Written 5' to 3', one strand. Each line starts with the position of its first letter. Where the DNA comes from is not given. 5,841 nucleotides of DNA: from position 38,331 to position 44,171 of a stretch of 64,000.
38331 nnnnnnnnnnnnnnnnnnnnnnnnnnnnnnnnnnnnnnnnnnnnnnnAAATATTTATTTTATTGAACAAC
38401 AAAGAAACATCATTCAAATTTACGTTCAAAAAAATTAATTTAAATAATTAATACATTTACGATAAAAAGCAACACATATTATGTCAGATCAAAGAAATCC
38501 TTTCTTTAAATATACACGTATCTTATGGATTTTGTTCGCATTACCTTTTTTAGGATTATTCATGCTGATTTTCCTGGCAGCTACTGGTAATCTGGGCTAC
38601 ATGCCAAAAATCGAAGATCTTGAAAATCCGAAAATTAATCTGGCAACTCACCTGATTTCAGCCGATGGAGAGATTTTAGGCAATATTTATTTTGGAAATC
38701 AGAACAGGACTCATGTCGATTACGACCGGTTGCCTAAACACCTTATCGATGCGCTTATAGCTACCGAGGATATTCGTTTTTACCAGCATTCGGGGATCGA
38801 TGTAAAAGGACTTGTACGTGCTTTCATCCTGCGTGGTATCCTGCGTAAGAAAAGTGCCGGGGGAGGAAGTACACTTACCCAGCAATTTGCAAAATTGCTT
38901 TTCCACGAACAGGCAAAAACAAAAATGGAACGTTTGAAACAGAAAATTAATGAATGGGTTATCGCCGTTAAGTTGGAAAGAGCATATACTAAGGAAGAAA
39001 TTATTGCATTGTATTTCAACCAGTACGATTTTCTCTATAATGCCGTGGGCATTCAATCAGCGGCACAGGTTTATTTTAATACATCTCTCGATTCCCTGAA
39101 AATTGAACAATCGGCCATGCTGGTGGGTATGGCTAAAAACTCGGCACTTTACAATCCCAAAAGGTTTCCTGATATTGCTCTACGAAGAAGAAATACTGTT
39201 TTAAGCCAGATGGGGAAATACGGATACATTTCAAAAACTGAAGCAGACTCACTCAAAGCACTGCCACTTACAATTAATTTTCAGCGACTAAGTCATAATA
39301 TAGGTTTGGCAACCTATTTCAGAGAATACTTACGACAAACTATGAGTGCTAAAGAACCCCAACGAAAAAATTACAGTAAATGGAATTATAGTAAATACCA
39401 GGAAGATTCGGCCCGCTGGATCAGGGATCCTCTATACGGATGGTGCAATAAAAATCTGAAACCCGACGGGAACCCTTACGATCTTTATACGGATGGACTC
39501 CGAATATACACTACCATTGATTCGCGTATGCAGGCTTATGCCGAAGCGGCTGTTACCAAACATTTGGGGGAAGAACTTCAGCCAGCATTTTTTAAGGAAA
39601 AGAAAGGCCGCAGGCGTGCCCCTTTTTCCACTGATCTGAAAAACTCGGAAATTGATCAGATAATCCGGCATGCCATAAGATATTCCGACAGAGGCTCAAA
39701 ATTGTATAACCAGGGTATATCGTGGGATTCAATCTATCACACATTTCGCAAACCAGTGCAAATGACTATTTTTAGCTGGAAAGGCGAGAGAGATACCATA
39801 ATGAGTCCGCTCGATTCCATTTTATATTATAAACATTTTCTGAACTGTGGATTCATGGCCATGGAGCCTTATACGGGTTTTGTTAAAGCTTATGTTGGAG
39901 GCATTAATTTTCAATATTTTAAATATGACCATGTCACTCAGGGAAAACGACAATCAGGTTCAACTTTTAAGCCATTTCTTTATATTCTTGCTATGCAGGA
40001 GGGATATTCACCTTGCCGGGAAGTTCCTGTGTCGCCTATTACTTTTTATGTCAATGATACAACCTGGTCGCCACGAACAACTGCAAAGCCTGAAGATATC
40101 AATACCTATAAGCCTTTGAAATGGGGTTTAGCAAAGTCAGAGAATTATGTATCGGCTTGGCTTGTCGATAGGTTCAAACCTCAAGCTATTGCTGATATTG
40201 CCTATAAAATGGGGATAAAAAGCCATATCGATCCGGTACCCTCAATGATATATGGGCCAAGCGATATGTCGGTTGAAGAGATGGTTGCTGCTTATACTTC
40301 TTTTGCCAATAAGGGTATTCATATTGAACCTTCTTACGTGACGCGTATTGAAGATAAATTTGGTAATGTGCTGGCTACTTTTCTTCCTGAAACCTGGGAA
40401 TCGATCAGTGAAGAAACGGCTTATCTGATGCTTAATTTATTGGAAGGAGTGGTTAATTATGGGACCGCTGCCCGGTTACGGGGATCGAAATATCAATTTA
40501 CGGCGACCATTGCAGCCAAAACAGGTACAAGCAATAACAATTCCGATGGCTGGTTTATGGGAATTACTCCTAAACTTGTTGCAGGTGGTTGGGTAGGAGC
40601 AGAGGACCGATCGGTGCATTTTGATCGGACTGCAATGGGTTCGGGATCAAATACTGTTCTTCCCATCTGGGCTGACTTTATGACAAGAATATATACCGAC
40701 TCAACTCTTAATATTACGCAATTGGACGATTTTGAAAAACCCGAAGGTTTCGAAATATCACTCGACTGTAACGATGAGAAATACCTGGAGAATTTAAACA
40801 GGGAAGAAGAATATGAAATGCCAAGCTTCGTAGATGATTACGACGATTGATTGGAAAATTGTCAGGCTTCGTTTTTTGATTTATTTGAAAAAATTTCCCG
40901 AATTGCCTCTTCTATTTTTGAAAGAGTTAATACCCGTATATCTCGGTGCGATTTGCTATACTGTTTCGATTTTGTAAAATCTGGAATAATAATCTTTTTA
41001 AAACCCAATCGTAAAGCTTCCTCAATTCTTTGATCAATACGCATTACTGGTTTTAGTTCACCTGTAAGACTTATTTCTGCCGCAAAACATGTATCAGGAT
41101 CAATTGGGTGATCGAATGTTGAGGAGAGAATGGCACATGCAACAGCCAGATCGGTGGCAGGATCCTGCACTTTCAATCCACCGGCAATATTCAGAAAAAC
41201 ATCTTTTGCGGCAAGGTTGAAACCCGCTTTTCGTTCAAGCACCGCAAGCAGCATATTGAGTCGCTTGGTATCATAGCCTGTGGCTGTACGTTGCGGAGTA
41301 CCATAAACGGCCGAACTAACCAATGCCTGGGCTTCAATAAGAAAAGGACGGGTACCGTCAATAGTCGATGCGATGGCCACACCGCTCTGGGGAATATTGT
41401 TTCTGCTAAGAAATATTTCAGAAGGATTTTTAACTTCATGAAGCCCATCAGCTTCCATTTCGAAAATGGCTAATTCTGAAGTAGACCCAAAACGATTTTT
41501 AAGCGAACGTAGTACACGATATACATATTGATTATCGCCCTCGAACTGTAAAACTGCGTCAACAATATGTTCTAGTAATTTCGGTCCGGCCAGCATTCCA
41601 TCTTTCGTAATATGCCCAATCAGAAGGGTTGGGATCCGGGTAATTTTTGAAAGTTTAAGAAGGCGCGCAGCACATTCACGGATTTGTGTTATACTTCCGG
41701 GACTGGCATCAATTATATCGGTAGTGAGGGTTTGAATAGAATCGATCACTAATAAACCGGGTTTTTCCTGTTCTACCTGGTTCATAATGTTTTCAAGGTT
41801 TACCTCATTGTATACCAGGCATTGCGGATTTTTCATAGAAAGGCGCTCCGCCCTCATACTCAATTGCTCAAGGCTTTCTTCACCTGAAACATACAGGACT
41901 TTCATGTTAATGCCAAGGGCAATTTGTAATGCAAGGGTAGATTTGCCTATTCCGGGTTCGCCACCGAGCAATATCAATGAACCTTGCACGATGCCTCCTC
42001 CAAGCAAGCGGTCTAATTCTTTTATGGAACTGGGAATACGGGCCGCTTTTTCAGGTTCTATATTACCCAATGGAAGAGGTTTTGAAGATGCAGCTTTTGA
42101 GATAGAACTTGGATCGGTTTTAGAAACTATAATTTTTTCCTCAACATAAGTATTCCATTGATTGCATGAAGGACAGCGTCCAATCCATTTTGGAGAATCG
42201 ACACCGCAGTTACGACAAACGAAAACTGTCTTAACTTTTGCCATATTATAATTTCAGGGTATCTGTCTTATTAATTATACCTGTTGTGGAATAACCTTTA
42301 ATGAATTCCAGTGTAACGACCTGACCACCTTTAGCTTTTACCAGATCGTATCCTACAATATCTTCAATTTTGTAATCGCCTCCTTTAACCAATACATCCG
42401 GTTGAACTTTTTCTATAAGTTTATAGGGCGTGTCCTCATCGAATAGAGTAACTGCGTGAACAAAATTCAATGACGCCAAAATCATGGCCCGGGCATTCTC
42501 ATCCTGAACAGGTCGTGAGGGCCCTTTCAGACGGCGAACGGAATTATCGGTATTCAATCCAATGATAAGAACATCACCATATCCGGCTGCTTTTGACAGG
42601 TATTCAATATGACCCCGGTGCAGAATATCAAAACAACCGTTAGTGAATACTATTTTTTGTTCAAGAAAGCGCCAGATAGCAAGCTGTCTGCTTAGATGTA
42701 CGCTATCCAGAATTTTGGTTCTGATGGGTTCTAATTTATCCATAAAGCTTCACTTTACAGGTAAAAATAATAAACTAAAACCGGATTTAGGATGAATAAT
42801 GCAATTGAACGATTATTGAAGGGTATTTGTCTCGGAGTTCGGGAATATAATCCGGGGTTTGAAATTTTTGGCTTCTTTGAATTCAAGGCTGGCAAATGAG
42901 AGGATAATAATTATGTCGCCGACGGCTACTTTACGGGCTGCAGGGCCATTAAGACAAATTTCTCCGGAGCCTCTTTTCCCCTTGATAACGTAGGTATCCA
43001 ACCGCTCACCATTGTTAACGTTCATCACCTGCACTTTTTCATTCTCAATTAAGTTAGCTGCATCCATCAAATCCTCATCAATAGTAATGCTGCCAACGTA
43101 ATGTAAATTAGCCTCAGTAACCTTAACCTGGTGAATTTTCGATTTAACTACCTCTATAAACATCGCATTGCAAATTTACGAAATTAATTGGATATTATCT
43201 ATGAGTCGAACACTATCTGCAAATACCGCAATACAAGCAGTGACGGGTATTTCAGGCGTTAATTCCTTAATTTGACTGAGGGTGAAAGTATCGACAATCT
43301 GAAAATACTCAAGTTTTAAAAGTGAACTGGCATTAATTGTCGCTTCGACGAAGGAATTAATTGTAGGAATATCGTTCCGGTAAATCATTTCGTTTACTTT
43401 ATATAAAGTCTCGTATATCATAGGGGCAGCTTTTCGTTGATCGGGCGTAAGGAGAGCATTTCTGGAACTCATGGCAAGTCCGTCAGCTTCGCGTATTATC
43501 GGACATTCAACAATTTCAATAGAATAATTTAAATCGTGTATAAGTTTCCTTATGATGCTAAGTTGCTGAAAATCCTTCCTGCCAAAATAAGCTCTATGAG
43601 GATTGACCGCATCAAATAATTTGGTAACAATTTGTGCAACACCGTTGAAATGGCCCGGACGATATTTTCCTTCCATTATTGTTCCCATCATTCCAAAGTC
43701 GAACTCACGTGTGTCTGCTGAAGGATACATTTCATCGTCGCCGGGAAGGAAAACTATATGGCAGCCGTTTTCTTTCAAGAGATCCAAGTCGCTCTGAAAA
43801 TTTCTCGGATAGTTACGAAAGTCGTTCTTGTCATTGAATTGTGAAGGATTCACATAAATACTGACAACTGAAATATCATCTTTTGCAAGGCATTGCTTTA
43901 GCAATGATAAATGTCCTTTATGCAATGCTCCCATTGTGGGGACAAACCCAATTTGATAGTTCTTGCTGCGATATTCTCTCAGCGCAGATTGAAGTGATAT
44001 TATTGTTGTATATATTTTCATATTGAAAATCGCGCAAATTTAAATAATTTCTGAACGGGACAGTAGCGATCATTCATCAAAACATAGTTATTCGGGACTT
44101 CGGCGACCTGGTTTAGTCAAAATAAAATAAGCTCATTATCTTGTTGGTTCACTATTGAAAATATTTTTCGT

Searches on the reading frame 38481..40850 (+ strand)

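Call 8: search_protein_families(library=pfam, proteins=[window:38481-40850:+], max_evalue=0.001)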
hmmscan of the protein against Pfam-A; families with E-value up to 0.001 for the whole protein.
window:38481-40850:+ (789 aa): 2 families
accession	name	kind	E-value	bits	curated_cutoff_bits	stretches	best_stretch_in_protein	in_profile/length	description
PF00912.28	Transgly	-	7.8e-54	182.2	27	1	63-244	2-177/178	Transglycosylase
PF00905.27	Transpeptidase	-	1.8e-20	73.8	22.1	1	458-698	3-267/299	Penicillin binding protein transpeptidase domain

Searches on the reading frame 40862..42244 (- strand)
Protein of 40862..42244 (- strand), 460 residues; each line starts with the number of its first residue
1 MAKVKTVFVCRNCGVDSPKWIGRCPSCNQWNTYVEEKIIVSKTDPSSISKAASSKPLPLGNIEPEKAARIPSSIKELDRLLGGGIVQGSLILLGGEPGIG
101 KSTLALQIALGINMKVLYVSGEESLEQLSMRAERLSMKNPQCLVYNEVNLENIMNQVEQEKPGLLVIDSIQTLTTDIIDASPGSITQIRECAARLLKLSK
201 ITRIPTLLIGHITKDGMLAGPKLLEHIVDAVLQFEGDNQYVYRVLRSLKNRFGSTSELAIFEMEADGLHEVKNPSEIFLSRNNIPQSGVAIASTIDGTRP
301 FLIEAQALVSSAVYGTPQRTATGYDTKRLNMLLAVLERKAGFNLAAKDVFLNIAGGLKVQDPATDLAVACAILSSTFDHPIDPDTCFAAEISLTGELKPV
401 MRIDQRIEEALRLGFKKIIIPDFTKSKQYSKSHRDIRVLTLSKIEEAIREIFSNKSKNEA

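Call 95: search_protein_families(library=pfam, proteins=[window:40862-42244:-], max_evalue=0.0001)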
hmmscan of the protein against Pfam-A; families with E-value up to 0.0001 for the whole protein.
window:40862-42244:- (460 aa): 8 families
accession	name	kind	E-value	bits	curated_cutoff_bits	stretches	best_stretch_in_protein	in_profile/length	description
PF06745.19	ATPase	-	2.8e-15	56.8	26.6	1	71-137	2-72/231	KaiC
PF13481.12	AAA_25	-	9.5e-15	55.2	27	1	62-216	7-194/195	AAA domain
PF18073.7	Zn_ribbon_LapB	-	2.4e-11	43.6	25.7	1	8-34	1-27/28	Rubredoxin metal binding domain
PF13541.12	ChlI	-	1.6e-10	41.4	27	1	338-421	34-118/121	Subunit ChlI of Mg-chelatase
PF03796.21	DnaB_C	-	3.1e-09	37.1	27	1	70-199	2-128/255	DnaB-like helicase C terminal domain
PF00004.35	AAA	-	5.7e-07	30.5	21.2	1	91-177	1-73/131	ATPase family associated with various cellular activities (AAA)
PF05362.19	Lon_C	-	7.1e-06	26.2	21.1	1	351-446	98-197/205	Lon protease (S16) C-terminal proteolytic domain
PF13401.12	AAA_22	-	7.3e-05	23.5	27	0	89-211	6-123/130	AAA domain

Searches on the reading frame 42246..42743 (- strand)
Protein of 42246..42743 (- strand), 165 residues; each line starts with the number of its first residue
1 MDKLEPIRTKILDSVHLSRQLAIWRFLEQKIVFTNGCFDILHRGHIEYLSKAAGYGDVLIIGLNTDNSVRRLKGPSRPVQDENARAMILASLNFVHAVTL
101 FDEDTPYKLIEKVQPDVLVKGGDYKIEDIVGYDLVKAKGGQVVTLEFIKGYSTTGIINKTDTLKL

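Call 95: search_protein_families(library=pfam, proteins=[window:42246-42743:-], max_evalue=0.0001)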
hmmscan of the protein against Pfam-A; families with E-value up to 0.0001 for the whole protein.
window:42246-42743:- (165 aa): 1 family
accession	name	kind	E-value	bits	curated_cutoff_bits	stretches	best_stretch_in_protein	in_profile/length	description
PF01467.32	CTP_transf_like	-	2.5e-16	60.5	21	1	33-158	1-132/133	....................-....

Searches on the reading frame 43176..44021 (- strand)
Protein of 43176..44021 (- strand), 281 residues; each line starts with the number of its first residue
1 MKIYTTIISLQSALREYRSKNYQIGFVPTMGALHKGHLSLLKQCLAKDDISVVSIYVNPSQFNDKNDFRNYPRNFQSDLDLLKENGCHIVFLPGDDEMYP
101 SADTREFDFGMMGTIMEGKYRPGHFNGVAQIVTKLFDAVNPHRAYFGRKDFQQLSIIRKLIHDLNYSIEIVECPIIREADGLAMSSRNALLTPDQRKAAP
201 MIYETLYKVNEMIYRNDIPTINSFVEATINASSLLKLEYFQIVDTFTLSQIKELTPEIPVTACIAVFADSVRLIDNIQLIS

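Call 95: search_protein_families(library=pfam, proteins=[window:43176-44021:-], max_evalue=0.0001)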
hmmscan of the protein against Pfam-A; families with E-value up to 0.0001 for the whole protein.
window:43176-44021:- (281 aa): 1 family
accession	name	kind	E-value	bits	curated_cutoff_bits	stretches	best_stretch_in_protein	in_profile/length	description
PF02569.21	Pantoate_ligase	-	3.4e-97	325.2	20.7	1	2-277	1-267/268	Pantoate-beta-alanine ligase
